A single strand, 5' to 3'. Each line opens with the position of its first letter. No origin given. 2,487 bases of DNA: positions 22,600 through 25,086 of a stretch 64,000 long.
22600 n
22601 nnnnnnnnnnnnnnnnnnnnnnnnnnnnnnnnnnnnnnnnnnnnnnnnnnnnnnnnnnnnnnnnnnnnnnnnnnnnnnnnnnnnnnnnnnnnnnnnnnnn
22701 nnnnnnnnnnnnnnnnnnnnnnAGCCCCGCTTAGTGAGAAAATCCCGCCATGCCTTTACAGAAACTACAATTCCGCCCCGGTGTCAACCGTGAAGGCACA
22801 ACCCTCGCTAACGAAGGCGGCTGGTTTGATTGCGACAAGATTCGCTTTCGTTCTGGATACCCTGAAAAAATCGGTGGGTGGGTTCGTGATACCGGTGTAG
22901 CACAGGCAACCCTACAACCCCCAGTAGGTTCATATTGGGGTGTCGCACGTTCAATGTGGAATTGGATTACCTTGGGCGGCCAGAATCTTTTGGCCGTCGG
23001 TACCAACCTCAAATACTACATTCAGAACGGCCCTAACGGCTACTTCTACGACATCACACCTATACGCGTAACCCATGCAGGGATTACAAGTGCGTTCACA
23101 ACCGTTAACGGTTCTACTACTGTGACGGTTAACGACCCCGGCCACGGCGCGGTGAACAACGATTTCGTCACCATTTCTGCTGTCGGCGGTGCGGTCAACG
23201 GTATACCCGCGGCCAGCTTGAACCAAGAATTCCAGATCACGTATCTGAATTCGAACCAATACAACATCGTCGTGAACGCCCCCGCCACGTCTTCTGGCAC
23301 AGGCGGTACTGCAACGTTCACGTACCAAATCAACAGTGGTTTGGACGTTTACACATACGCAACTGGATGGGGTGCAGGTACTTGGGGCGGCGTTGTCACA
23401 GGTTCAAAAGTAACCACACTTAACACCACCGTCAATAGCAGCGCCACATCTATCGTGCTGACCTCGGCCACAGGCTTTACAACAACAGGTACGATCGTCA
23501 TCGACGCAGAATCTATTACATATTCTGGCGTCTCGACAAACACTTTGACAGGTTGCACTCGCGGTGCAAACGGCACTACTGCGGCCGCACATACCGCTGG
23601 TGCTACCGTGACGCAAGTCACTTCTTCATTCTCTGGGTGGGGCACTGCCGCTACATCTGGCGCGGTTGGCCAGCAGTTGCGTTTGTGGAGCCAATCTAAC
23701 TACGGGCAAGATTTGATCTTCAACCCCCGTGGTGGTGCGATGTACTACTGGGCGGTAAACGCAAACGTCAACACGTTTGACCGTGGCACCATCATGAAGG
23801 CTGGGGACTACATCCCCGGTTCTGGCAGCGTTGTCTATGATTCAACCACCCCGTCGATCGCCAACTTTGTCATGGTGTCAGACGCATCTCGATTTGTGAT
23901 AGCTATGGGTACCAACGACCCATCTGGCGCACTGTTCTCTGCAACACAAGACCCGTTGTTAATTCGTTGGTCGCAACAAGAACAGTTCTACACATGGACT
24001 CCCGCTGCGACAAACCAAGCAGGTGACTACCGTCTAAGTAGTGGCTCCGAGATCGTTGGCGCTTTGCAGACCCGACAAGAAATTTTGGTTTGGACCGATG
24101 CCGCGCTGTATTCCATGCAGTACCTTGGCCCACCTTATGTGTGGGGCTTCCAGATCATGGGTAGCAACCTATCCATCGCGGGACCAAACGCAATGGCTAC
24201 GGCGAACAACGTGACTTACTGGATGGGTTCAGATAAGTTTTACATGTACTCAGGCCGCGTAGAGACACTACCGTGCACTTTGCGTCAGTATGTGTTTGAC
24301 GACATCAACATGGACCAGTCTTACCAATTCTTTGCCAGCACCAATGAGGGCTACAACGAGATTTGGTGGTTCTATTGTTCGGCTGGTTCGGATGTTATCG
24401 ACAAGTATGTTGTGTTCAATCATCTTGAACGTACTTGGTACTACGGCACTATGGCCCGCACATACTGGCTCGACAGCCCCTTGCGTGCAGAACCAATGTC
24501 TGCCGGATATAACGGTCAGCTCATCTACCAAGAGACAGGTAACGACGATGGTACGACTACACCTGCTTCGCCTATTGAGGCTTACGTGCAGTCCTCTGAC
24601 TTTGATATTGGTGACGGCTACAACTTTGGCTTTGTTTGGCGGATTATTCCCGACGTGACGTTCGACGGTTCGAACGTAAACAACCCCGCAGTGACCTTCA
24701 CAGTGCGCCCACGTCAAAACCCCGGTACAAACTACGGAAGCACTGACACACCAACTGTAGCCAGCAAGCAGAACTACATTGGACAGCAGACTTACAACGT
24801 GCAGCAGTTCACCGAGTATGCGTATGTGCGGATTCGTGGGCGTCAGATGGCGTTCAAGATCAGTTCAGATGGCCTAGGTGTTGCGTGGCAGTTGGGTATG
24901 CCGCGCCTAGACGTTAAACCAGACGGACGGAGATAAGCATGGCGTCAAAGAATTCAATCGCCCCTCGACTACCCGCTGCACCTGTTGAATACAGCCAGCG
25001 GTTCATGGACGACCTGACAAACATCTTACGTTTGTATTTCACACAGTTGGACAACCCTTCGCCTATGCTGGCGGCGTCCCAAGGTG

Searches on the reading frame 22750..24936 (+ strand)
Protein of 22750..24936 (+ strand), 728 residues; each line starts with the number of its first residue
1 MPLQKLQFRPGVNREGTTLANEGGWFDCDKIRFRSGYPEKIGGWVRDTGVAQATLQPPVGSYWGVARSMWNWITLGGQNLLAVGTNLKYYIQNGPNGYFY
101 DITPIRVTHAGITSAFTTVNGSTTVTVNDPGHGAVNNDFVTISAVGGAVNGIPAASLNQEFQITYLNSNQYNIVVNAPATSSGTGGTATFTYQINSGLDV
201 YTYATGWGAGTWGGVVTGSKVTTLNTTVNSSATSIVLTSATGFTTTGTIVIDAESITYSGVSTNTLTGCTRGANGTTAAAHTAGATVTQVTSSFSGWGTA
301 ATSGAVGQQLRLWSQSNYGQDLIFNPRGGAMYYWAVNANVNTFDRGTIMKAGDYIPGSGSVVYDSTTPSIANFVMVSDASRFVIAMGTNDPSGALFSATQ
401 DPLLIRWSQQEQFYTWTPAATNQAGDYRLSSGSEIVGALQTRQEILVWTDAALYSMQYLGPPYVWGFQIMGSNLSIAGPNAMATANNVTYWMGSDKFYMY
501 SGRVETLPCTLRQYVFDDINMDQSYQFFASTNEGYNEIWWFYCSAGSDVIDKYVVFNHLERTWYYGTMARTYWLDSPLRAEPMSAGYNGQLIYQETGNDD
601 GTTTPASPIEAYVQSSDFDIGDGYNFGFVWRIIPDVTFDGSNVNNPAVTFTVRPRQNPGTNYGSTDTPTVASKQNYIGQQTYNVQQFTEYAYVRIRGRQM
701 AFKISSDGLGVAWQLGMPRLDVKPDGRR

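Call 18: search_protein_families(library=phrogs, proteins=[window:22750-24936:+], max_evalue=0.0001)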
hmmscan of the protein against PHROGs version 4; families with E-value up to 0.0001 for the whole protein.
window:22750-24936:+ (728 aa): 3 families
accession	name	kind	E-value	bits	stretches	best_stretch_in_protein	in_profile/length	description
phrog_3287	-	head and packaging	1.4e-58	200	1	3-728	5-524/524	virion structural protein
phrog_4406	-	head and packaging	8.6e-06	23.6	1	222-291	2923-2992/3231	virion structural protein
phrog_7578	-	unknown function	5e-05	23.4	1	213-289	17-99/300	-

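Call 19: search_protein_families(library=pfam, proteins=[window:22750-24936:+], max_evalue=0.001)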
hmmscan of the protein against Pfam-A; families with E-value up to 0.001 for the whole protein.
window:22750-24936:+ (728 aa): 0 families
